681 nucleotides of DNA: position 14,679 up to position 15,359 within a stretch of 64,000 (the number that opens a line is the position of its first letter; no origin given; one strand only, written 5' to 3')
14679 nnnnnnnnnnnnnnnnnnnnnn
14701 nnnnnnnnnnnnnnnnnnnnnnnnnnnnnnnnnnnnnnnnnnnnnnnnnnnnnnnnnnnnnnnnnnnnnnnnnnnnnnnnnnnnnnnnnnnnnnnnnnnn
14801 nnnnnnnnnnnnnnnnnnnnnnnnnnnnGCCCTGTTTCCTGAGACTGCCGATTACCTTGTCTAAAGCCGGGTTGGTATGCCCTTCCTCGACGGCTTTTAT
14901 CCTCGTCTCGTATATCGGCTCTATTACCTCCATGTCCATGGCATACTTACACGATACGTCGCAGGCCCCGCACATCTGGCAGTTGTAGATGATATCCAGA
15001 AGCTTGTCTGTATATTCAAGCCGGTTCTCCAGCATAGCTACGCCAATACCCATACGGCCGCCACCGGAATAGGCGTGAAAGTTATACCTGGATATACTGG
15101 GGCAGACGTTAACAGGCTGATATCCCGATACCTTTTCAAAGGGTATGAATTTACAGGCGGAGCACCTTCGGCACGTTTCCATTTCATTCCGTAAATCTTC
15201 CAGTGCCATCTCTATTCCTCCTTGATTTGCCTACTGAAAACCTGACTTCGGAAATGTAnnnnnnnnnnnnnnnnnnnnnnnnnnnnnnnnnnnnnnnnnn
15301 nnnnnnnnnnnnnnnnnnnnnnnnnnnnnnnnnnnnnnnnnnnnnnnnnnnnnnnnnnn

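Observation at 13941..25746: Two CCG Fe-S paralogs 10.5 kb apart share an ~0.8-kb tract of perfect identity flanked by diverged sequence (gene-conversion mosaic, or assembly artefact)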

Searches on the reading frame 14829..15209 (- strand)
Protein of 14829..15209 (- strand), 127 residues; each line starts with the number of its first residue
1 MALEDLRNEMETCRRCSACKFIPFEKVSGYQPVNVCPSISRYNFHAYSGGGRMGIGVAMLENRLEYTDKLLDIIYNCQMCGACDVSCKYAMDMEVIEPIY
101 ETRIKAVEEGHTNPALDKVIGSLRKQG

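Call 56: find_homologous_proteins(query=window:14829-15209:-, max_evalue=1e-40)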
Query seq(127 aa) (127 aa): 67 proteins with E <= 1e-40 among 111 candidates.
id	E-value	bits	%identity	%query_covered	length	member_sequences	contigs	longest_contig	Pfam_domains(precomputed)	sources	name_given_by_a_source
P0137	1.1e-66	241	81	100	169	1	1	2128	PF13183.12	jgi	jgi:Fe-S oxidoreductase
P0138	2.6e-64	233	76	100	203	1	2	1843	PF13183.12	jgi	jgi:Fe-S oxidoreductase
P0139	8.2e-61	222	79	96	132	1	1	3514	PF13183.12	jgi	-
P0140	5.7e-60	219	74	99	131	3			PF13183.12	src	-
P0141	8.5e-60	219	89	85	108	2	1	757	PF13183.12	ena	-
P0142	1.1e-58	215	72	100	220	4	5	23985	PF13183.12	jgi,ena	jgi:Fe-S oxidoreductase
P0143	4.8e-57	210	73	100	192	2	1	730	PF13183.12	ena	-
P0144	1.7e-56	208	72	99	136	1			PF13183.12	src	-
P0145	4.0e-56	207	70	100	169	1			PF13183.12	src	-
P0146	6.2e-56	206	68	100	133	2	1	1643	PF13183.12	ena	-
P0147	6.3e-56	206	72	93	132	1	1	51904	PF13183.12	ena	-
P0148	9.2e-56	206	69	100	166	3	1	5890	PF13183.12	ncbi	-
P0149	1.7e-55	205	70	99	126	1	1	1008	PF13183.12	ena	-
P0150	3.5e-55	204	70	100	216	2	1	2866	PF13183.12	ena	-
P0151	4.9e-55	203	72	100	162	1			PF13183.12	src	-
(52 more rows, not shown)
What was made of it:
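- Tried and rejected: A search with the first 127 residues of copy 1, meant to find independent fragments carrying the A-5'-end / B-patch junction, found nothing above 89% identity (call 56).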
